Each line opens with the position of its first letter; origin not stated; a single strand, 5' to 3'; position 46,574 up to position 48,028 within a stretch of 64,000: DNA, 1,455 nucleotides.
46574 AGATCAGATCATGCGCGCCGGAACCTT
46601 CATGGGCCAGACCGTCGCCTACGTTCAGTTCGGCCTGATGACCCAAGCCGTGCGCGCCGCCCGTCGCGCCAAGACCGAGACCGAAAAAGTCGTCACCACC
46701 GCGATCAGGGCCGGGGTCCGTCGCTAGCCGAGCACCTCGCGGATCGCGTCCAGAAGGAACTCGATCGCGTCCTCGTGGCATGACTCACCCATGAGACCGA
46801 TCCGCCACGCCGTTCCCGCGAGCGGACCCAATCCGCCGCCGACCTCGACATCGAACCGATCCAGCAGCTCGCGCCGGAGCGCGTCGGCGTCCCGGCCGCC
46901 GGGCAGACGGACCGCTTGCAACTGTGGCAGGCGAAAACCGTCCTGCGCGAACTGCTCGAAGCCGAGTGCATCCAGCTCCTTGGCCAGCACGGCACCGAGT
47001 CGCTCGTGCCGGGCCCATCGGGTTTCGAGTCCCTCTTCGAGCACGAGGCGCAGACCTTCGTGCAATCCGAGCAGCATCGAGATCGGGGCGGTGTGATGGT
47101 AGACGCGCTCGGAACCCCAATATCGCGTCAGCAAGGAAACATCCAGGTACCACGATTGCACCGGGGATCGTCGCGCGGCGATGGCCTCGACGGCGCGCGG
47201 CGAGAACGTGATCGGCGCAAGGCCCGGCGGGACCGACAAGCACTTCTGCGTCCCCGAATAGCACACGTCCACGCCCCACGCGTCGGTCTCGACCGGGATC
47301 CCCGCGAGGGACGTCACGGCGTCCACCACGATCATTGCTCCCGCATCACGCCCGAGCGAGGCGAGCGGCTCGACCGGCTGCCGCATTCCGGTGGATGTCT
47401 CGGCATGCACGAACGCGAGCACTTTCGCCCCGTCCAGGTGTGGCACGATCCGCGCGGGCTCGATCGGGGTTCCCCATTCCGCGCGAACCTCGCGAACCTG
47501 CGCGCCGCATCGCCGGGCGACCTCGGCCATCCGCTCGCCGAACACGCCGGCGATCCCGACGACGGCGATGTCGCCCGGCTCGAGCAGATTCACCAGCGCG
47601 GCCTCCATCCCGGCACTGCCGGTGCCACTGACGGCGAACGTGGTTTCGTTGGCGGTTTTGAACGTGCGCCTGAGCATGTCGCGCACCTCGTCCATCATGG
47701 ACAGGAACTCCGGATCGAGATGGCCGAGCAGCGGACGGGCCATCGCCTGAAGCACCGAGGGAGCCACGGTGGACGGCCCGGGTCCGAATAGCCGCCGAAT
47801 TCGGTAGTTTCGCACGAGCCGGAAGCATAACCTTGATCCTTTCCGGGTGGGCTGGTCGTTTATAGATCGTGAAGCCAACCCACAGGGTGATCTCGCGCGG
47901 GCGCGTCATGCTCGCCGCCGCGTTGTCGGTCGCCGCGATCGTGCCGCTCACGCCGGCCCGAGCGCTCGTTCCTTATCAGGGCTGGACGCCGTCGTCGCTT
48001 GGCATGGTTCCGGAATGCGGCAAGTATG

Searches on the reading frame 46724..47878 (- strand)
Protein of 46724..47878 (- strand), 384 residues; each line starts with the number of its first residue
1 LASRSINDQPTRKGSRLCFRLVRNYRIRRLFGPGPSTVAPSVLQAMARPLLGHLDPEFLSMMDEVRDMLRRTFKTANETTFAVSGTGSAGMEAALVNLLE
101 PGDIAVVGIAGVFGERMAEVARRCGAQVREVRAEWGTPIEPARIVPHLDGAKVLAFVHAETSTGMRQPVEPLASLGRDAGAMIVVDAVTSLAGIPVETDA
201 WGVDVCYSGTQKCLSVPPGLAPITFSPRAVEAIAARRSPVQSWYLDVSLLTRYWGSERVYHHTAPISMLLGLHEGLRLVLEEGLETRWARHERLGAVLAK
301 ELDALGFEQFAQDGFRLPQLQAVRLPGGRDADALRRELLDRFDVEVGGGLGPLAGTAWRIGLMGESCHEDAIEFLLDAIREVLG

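Call 27: search_protein_families(library=pfam, proteins=[window:46724-47878:-], max_evalue=0.001)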
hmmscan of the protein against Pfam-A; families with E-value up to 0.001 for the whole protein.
window:46724-47878:- (384 aa): 1 family
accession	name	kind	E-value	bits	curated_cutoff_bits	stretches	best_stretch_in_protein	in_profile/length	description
PF00266.25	Aminotran_5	-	2.4e-26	93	21.5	1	51-325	34-316/371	Aminotransferase class-V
